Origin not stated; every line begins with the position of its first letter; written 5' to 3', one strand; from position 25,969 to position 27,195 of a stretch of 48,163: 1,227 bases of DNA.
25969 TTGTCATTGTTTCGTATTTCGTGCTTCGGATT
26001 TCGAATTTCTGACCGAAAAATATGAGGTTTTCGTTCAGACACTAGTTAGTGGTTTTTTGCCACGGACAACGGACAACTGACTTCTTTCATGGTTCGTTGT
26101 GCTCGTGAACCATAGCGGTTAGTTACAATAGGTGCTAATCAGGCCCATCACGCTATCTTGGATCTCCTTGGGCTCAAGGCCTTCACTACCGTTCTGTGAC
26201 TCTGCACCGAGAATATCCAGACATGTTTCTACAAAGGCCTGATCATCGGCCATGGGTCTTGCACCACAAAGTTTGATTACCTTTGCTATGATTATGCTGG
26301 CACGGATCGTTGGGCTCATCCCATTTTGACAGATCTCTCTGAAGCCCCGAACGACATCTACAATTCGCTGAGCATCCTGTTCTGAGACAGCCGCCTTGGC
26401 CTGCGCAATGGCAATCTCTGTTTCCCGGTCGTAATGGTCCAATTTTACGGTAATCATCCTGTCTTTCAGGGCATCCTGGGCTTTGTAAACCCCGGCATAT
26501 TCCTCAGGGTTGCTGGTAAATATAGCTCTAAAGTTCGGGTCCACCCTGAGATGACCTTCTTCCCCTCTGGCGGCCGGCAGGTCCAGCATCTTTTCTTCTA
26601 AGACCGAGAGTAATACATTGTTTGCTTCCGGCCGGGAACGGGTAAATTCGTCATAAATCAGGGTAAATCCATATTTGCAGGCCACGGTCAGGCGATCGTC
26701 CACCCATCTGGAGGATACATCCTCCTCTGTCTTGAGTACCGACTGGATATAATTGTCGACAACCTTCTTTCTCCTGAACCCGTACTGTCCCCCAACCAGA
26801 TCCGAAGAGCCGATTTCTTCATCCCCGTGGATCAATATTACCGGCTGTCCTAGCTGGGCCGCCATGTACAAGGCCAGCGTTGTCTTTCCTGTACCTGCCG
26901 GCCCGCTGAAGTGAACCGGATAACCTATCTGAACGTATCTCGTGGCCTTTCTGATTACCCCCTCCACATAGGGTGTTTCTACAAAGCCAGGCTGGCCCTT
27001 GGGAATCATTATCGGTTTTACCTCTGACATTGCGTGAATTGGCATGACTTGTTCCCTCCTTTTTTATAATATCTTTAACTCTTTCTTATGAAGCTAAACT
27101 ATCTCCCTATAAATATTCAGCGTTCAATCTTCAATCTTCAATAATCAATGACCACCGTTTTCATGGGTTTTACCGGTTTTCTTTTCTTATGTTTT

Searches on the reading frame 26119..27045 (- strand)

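Call 9: search_protein_families(library=pfam, proteins=[window:26119-27045:-], max_evalue=0.001)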
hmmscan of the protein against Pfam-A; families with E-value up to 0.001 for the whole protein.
window:26119-27045:- (308 aa): 4 families
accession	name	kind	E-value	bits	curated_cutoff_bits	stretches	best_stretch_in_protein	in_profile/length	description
PF07728.20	AAA_5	-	1.1e-17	64.8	22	1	46-197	4-139/139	AAA domain (dynein-related subfamily)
PF07726.17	AAA_3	-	5.2e-06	26.8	27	1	129-198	66-130/131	ATPase family associated with various cellular activities (AAA)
PF00004.35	AAA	-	7.4e-05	23.6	21.2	1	45-80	2-37/131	ATPase family associated with various cellular activities (AAA)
PF12774.13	AAA_6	-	0.00026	20.5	25.2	0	21-79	12-70/327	Hydrolytic ATP binding site of dynein motor region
